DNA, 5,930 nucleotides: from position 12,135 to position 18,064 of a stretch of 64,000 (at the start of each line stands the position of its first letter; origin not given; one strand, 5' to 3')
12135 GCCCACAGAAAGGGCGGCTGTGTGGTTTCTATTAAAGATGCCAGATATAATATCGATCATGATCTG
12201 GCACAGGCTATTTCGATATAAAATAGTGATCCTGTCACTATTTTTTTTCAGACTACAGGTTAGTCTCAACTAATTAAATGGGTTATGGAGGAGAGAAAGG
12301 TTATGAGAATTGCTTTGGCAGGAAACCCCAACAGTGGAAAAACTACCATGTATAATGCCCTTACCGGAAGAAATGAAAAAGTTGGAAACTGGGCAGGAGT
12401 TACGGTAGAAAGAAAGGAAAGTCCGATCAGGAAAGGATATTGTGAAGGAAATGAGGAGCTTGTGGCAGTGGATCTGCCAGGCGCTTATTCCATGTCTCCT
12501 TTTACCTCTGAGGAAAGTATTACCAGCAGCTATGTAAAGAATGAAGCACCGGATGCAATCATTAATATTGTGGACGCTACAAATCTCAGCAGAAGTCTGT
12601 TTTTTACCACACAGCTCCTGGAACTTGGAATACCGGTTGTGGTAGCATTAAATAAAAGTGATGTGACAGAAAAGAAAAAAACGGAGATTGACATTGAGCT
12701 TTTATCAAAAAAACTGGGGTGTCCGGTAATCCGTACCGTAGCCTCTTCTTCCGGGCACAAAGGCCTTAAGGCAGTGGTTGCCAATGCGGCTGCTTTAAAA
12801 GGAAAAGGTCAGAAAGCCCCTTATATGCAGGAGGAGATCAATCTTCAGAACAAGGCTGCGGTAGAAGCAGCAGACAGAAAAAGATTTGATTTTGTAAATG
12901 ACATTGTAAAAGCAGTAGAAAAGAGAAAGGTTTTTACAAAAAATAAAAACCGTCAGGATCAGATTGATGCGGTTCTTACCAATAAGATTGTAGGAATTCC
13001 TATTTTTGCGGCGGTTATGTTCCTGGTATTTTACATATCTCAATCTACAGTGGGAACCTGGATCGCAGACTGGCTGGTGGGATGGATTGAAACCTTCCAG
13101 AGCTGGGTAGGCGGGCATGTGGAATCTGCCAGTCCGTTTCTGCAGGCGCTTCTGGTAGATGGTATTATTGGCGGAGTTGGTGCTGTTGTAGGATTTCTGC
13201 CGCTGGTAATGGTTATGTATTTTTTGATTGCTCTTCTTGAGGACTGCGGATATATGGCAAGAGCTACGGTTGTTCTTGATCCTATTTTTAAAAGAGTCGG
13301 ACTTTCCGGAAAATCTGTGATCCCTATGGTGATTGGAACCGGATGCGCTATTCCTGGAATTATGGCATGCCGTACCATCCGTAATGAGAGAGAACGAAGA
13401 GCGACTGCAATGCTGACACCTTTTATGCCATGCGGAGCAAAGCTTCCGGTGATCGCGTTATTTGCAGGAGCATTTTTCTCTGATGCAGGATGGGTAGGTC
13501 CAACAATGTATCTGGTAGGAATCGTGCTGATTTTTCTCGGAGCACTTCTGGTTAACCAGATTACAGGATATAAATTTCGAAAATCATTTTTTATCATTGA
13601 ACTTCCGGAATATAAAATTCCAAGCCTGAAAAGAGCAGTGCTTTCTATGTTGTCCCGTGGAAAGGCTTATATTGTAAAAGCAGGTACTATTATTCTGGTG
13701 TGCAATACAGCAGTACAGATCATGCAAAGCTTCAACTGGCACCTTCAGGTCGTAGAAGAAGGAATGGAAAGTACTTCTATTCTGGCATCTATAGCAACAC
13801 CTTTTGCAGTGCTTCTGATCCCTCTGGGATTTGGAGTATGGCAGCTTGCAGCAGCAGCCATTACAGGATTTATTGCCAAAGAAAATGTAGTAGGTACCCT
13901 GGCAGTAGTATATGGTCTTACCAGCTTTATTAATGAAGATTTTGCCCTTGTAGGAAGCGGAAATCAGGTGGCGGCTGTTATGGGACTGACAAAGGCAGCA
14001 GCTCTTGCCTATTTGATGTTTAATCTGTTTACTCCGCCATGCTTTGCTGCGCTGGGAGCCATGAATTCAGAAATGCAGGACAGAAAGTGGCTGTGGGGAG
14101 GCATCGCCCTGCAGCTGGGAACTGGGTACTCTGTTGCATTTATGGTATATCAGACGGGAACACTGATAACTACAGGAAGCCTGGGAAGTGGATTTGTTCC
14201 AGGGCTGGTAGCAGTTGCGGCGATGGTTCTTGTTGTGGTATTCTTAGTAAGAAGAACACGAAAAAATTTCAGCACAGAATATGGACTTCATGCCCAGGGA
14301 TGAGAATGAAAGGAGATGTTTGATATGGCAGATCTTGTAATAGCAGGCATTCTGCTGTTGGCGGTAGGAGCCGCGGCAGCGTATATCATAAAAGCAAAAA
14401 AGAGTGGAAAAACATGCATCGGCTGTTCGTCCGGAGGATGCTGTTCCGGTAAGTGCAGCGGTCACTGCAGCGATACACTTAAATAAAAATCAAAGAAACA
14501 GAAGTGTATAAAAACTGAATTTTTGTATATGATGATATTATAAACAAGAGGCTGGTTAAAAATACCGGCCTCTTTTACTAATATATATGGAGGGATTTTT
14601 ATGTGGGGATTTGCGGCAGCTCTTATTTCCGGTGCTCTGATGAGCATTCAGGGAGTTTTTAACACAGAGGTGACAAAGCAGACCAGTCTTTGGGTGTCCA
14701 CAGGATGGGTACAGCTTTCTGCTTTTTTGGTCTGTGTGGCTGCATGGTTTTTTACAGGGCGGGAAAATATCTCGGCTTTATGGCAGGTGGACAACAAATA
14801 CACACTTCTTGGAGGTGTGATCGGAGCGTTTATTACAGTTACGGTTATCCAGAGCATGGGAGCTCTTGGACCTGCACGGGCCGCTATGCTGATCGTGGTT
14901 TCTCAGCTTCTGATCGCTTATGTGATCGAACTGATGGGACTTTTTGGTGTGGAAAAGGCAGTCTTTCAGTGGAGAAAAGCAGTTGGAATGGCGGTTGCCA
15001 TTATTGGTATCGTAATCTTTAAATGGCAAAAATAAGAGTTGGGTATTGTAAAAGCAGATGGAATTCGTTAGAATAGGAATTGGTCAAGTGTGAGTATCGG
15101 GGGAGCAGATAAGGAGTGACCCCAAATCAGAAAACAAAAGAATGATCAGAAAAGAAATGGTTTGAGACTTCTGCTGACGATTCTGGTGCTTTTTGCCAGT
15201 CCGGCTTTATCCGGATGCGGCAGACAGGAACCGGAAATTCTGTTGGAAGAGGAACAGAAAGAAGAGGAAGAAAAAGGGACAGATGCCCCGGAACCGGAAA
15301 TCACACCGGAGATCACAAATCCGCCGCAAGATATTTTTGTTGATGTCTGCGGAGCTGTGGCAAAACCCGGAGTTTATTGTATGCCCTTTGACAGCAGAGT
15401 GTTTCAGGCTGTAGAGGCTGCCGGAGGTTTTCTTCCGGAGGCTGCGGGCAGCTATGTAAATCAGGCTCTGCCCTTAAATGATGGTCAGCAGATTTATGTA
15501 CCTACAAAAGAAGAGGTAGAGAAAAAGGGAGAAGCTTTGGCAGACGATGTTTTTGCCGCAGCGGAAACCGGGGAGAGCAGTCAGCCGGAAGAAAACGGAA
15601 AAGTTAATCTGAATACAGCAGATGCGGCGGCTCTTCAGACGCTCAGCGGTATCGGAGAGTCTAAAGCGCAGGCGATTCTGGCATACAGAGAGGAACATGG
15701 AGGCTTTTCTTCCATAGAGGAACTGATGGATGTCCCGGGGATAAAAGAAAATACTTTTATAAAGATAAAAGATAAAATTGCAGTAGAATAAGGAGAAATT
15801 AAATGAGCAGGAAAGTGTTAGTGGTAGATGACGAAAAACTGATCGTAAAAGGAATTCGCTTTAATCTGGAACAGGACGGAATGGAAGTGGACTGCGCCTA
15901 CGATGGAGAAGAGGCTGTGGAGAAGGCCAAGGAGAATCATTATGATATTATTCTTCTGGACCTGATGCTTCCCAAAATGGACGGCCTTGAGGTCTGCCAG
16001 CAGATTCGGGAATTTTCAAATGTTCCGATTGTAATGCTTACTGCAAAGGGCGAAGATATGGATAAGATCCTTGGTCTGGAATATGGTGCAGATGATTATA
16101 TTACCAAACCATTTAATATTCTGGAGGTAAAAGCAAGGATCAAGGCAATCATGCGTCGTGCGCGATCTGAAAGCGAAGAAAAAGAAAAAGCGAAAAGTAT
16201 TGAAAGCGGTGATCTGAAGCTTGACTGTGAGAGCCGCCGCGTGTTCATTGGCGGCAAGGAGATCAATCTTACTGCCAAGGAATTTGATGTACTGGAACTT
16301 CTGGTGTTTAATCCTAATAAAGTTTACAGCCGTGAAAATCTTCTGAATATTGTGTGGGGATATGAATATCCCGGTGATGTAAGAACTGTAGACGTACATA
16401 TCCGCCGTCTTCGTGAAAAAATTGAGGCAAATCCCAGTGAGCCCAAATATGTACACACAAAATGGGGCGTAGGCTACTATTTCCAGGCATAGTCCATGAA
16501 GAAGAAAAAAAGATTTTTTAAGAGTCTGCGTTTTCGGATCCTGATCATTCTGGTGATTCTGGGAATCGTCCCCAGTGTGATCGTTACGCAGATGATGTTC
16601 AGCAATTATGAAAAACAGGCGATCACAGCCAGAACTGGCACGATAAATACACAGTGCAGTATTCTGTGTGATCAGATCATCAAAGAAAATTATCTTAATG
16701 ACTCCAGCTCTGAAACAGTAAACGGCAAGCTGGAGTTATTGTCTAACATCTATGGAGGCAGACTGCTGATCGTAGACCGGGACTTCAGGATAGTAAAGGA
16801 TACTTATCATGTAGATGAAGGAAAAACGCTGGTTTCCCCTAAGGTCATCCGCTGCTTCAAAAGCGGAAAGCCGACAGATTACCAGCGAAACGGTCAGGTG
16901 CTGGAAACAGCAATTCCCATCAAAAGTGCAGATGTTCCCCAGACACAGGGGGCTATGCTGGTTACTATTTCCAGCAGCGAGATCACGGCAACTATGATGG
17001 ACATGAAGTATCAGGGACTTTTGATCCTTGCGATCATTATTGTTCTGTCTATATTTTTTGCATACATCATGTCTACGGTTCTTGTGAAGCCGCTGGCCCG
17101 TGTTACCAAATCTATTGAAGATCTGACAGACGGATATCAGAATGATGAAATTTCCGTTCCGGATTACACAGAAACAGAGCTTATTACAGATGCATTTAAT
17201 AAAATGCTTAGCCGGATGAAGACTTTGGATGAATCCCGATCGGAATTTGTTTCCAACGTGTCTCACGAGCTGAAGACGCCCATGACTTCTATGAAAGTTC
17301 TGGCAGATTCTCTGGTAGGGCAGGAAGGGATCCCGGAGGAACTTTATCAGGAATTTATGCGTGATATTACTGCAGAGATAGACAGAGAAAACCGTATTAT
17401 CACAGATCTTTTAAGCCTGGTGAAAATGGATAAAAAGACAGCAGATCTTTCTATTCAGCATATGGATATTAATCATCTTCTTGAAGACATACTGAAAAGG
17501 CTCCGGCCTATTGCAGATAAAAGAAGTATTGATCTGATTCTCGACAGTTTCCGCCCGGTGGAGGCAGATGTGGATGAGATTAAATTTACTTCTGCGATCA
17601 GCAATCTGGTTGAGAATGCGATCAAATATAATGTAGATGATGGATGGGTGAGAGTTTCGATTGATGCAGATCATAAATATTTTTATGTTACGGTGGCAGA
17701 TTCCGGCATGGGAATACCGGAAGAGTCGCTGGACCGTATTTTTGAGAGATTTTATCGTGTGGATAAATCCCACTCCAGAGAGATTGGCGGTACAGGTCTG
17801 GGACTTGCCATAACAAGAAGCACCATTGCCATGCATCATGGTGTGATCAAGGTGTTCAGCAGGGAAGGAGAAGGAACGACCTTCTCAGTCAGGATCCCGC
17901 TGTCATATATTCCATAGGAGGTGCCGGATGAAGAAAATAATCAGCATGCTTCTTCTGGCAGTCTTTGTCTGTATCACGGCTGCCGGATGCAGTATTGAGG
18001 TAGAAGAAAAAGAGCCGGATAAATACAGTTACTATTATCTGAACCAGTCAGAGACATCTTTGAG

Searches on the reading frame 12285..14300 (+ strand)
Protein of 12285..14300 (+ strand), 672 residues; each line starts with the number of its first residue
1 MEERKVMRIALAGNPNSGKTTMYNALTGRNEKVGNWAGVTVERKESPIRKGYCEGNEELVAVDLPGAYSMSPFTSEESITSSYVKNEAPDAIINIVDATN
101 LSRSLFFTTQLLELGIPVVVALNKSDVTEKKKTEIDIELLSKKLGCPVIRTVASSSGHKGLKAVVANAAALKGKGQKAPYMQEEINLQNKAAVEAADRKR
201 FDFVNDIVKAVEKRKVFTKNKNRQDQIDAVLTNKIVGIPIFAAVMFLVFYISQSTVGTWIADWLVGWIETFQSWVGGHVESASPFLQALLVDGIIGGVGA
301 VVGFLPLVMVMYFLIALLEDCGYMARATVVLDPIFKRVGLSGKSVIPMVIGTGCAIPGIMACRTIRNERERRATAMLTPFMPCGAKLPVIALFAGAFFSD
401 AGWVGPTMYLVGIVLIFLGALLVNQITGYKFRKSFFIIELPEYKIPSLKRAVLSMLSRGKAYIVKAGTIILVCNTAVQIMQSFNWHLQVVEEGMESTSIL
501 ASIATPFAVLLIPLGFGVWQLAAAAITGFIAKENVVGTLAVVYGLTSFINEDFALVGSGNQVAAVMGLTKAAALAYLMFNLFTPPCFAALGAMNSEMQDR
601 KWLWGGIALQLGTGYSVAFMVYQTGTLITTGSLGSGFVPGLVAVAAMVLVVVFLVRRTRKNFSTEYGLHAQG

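Call 14: search_protein_families(library=pfam, proteins=[window:12285-14300:+], max_evalue=0.0001)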
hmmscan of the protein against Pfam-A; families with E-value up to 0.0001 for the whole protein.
window:12285-14300:+ (672 aa): 6 families
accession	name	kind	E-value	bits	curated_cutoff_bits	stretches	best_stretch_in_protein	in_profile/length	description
PF02421.24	FeoB_N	-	2.1e-55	187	27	1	8-156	2-146/156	Ferrous iron transport protein B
PF07670.19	Gate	-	1.5e-31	109.4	29.6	2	302-397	2-104/104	Nucleoside recognition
PF01926.29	MMR_HSR1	-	6.5e-17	62.1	21.9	1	8-124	1-113/113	50S ribosome-binding GTPase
PF07664.17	FeoB_C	-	5.2e-12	45.7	26.6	1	407-458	3-54/54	Ferrous iron transport protein B C terminus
PF00009.33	GTP_EFTU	-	2.8e-05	24.2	26.5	0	6-177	3-176/188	Elongation factor Tu GTP binding domain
PF09439.16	SRPRB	-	6.7e-05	22.8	25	0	7-134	4-128/178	Signal recognition particle receptor beta subunit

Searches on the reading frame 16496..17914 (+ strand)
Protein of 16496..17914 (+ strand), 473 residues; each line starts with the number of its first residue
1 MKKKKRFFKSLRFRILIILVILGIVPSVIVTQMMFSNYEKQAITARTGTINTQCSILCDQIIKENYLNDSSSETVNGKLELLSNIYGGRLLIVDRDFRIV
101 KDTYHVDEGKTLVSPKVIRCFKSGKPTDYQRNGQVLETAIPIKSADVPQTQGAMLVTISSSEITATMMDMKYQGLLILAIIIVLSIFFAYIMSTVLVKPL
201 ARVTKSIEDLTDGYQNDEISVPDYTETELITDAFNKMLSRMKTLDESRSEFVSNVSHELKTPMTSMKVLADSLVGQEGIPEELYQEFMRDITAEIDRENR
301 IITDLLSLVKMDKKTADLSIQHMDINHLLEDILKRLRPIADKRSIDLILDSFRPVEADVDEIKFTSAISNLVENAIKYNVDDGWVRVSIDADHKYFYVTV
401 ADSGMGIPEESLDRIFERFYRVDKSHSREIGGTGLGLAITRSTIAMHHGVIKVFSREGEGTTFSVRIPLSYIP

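Call 14: search_protein_families(library=pfam, proteins=[window:16496-17914:+], max_evalue=0.0001)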
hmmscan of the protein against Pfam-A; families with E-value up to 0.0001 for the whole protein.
window:16496-17914:+ (473 aa): 2 families
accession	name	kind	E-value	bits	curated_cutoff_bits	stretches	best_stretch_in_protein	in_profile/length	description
PF02518.31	HATPase_c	-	7.5e-29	100.8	26.4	1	360-469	2-109/111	Histidine kinase-, DNA gyrase B-, and HSP90-like ATPase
PF00512.31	HisKA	-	4.1e-13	49.6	26.9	1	247-312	1-64/66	His Kinase A (phospho-acceptor) domain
